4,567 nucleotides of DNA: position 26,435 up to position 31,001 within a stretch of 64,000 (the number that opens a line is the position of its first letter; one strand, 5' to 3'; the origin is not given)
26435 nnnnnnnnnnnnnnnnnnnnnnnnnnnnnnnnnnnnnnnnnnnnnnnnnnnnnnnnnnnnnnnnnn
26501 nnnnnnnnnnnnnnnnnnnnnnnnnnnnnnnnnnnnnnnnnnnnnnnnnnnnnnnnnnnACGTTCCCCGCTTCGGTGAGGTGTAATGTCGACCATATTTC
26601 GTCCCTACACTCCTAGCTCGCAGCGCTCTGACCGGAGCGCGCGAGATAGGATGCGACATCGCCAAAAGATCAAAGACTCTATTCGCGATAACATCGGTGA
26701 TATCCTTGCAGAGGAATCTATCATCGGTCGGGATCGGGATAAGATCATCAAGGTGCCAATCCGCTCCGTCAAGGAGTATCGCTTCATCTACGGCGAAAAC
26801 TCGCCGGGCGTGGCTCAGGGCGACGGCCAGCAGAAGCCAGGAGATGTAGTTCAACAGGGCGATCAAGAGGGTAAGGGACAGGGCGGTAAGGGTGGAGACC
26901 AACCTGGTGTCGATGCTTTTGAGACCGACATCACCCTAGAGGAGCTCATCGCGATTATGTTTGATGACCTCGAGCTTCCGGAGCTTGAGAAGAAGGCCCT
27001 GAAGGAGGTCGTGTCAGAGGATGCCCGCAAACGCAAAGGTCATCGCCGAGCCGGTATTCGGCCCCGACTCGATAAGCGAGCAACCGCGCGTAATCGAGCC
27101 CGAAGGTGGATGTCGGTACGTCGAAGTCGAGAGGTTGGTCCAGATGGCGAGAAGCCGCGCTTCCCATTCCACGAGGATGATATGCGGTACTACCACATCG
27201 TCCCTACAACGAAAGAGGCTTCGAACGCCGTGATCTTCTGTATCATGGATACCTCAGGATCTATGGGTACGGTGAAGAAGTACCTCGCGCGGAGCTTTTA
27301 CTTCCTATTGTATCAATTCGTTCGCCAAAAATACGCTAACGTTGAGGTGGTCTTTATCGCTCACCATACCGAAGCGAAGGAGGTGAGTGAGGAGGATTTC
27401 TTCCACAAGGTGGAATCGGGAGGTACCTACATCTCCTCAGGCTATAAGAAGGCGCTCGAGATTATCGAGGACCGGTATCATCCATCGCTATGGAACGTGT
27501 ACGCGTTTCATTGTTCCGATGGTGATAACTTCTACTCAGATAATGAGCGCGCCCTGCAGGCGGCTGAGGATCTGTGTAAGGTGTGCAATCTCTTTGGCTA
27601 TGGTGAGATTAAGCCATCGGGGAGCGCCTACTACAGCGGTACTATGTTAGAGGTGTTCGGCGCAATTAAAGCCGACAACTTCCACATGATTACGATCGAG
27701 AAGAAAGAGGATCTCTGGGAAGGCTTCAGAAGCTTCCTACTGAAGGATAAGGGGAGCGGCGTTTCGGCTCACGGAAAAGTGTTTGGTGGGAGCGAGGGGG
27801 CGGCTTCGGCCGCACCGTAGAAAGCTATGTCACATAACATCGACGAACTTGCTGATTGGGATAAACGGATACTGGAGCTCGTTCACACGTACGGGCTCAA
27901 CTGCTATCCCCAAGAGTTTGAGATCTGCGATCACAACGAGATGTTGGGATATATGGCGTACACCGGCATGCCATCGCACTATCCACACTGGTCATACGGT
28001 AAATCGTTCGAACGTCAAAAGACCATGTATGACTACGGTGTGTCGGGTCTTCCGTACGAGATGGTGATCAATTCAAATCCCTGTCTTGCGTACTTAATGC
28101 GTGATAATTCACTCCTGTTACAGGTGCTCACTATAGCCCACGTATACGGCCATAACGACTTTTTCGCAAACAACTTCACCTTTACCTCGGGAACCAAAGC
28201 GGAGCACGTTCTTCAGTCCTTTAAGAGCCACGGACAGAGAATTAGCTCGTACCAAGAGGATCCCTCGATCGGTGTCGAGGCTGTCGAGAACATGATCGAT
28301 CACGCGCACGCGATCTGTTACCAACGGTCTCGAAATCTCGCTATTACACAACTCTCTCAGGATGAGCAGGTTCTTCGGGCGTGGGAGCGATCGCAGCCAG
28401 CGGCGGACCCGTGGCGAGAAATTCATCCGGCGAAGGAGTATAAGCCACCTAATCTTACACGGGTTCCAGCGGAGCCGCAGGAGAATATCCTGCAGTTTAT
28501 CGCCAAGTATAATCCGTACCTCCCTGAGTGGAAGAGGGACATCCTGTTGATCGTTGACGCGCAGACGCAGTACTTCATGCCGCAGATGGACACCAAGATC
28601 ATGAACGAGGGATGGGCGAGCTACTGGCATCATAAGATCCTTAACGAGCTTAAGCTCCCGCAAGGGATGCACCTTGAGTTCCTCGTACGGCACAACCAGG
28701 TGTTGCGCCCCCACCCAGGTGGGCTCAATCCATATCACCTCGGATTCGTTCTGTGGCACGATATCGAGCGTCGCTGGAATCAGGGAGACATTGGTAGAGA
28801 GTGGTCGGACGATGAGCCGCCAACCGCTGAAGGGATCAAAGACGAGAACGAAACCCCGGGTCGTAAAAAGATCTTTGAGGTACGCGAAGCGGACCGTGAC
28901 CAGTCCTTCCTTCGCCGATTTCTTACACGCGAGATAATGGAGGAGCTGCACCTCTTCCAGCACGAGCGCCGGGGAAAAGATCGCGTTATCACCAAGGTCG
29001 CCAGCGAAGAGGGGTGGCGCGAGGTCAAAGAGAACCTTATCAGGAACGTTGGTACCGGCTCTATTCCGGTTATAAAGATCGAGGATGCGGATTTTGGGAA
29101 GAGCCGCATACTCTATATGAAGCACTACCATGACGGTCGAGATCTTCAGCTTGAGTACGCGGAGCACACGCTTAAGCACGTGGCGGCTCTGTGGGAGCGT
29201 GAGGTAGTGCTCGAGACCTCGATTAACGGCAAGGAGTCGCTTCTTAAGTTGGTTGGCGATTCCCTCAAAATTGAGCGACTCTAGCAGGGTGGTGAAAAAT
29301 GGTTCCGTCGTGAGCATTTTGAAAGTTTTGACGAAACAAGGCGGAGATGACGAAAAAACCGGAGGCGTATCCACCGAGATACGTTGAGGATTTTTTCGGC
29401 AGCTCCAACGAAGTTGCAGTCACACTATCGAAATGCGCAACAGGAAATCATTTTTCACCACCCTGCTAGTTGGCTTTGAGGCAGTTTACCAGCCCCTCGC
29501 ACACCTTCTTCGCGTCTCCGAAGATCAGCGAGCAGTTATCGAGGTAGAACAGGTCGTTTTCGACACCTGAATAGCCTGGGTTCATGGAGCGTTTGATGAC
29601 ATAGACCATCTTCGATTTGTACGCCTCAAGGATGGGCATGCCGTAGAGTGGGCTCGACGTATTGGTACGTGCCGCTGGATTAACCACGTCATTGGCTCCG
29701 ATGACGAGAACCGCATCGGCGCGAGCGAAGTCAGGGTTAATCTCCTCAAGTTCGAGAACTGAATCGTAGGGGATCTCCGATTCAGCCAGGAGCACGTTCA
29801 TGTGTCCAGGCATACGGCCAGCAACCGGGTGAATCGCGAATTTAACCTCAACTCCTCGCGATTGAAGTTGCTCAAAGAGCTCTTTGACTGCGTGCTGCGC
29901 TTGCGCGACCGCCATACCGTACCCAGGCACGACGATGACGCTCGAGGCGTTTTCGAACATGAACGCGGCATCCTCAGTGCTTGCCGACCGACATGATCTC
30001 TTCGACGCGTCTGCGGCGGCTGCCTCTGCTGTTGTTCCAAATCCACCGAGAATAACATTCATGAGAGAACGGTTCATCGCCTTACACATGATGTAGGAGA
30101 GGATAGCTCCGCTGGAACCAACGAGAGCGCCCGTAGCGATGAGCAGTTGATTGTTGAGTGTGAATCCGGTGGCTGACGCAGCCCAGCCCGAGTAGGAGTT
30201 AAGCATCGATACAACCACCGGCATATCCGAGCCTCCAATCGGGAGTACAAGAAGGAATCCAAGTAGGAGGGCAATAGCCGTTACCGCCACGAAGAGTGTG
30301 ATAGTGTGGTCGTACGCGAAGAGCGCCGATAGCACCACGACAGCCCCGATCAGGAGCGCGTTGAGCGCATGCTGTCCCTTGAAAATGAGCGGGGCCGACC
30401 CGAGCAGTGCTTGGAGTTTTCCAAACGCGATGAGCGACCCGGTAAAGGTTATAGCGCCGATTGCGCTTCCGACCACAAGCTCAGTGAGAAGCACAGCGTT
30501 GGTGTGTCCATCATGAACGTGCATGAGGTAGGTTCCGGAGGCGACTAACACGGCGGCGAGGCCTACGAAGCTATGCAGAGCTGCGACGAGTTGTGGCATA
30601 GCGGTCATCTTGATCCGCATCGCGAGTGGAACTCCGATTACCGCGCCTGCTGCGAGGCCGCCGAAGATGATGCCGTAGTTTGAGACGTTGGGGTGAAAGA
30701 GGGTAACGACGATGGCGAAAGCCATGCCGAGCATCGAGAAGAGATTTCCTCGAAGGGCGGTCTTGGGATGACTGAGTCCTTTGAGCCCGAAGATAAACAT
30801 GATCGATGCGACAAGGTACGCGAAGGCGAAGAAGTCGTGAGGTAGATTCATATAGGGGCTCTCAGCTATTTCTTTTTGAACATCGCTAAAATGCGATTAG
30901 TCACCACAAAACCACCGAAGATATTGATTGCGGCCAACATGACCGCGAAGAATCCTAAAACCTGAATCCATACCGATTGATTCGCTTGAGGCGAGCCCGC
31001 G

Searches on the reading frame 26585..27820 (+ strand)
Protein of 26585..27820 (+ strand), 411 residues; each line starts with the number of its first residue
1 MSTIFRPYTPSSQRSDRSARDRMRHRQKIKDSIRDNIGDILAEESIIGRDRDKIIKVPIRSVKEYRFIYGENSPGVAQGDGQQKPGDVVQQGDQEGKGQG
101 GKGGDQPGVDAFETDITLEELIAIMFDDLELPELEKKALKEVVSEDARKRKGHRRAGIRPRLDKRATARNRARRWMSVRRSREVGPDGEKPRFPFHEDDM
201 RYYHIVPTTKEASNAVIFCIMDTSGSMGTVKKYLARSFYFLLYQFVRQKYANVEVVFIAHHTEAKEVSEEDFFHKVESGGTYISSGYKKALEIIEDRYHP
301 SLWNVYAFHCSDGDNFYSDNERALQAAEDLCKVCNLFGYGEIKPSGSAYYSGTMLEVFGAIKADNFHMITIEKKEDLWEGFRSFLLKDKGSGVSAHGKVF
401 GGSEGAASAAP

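Call 54: search_protein_families(library=pfam, proteins=[window:26585-27820:+], max_evalue=0.00001)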
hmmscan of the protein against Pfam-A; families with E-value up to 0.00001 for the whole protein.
window:26585-27820:+ (411 aa): 1 family
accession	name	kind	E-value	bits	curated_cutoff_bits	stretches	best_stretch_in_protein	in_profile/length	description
PF04285.18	DUF444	-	1.9e-120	403.2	27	2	191-387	220-417/418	Protein of unknown function (DUF444)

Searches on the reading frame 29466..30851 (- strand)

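Call 54: search_protein_families(library=pfam, proteins=[window:29466-30851:-], max_evalue=0.00001)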
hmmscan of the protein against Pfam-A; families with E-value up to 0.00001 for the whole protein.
window:29466-30851:- (461 aa): 1 family
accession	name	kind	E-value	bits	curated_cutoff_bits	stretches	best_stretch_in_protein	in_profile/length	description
PF02233.22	PNTB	-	2.8e-191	636.9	31.7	1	10-456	3-455/456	NAD(P) transhydrogenase beta subunit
